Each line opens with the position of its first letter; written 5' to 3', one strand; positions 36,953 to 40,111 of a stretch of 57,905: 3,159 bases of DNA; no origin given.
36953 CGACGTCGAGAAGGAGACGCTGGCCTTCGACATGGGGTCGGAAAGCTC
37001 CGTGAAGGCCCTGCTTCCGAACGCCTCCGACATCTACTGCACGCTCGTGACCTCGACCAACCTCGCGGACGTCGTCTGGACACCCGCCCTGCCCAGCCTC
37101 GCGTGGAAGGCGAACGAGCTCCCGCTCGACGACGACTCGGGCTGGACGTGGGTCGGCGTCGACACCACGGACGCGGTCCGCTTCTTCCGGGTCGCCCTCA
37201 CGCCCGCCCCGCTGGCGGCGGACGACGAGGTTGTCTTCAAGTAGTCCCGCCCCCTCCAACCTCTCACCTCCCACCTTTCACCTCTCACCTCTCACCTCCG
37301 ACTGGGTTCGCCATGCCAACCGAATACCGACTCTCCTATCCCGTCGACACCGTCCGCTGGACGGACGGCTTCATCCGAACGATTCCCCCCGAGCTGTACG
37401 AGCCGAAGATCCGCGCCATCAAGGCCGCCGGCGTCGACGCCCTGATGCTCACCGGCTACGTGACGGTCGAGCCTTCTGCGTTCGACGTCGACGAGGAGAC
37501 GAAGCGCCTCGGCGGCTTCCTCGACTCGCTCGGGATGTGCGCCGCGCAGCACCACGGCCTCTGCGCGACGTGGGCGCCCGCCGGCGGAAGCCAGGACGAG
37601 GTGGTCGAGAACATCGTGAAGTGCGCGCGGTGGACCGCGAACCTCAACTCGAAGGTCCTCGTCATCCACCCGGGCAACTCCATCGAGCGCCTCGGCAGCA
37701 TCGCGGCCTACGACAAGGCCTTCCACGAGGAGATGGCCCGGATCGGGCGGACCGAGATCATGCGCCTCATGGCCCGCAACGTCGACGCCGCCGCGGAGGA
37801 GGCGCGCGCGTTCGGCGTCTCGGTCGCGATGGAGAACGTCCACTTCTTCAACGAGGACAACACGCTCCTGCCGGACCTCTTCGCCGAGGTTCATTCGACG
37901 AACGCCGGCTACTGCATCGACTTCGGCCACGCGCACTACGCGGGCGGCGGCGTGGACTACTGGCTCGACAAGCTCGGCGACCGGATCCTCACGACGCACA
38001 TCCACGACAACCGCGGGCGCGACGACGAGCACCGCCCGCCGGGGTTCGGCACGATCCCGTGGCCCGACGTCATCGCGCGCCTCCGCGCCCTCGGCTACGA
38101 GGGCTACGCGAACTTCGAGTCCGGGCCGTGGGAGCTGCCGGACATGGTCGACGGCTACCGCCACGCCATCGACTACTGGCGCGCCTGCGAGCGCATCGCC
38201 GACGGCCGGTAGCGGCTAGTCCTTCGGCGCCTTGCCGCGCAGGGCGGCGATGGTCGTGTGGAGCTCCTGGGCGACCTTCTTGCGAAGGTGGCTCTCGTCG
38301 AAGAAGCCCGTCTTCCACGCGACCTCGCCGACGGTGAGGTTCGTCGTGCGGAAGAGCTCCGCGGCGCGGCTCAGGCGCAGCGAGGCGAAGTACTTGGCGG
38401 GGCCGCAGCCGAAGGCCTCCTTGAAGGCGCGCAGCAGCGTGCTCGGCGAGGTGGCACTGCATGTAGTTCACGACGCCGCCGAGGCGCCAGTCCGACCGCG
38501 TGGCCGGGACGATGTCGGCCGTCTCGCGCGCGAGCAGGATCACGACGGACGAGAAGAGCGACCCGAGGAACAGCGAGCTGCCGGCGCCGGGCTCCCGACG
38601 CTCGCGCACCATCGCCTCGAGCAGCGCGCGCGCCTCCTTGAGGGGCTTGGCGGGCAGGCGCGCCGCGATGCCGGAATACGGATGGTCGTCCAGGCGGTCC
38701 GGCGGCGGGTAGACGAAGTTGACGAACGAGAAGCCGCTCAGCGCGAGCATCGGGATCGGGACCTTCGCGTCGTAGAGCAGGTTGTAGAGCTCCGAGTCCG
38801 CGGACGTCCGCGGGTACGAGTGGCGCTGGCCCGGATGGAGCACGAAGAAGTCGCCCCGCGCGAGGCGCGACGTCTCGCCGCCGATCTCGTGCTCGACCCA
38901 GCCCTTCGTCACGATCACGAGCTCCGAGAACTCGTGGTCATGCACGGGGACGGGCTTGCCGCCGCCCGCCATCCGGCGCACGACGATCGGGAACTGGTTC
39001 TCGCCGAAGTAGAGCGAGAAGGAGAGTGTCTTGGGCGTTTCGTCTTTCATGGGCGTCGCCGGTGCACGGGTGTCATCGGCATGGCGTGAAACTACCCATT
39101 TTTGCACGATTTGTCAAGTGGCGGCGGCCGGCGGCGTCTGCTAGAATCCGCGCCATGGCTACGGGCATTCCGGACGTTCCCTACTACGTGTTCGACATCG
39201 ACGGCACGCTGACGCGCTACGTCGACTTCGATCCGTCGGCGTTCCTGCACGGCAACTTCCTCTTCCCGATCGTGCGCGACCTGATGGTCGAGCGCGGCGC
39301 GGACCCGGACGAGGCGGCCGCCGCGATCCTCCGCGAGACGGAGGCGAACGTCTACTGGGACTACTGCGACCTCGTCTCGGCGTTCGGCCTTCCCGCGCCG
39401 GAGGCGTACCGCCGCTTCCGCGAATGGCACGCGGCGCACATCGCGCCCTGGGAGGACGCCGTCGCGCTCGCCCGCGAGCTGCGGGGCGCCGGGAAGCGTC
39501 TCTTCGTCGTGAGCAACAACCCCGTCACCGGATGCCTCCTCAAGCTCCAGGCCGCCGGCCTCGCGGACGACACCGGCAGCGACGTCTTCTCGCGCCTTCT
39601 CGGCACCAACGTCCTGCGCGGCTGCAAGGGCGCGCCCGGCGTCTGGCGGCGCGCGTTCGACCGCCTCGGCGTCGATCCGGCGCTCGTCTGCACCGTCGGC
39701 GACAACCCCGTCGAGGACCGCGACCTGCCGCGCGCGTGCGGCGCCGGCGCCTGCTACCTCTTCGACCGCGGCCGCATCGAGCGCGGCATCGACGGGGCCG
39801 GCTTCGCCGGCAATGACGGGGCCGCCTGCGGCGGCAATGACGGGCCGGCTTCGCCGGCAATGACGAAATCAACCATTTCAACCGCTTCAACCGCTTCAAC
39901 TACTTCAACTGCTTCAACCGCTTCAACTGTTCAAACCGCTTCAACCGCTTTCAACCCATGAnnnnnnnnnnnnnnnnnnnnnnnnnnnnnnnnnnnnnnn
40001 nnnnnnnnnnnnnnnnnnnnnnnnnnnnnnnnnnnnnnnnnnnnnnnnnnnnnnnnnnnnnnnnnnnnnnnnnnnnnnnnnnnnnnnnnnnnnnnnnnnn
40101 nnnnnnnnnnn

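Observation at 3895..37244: Two unassigned protein modules amplified to 12 and 13 copies across five neighbouring genes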

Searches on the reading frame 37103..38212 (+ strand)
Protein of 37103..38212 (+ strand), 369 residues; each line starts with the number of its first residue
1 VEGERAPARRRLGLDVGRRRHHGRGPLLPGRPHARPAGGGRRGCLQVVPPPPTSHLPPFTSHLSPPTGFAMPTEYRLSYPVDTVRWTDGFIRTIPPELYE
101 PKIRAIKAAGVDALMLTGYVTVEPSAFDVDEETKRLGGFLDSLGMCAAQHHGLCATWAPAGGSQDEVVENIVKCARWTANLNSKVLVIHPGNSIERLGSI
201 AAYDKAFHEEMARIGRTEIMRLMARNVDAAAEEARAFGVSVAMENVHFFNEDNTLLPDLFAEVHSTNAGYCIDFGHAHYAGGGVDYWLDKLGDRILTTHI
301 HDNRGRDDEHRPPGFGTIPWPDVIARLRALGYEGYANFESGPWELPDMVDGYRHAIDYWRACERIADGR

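Call 24: search_protein_families(library=pfam, proteins=[window:37103-38212:+], max_evalue=0.001)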
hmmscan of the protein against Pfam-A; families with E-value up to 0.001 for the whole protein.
window:37103-38212:+ (369 aa): 1 family
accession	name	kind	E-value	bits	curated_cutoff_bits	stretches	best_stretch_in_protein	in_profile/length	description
PF01261.30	AP_endonuc_2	-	4e-32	112.3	31.1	1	103-361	1-248/249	Xylose isomerase-like TIM barrel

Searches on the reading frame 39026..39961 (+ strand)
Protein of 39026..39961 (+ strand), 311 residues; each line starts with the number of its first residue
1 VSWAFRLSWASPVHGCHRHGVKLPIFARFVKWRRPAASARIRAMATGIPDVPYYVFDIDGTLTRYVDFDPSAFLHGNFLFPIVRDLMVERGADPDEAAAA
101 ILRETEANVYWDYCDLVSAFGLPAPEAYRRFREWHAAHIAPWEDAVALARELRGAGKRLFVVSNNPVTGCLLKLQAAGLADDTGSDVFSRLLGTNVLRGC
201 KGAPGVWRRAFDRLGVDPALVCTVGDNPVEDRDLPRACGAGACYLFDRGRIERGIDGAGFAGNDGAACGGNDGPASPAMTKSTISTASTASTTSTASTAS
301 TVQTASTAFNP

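Call 25: search_protein_families(library=pfam, proteins=[window:39026-39961:+], max_evalue=0.001)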
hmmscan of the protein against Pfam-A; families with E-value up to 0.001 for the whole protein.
window:39026-39961:+ (311 aa): 3 families
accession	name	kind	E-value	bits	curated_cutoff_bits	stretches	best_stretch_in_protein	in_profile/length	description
PF00702.32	Hydrolase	-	4.7e-11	43.9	26.4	1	55-231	5-183/191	haloacid dehalogenase-like hydrolase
PF12710.13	HAD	-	8.7e-08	33.2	27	1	55-194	2-130/189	haloacid dehalogenase-like hydrolase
PF13419.12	HAD_2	-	5.1e-05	23.9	23.8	1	124-230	61-163/178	Haloacid dehalogenase-like hydrolase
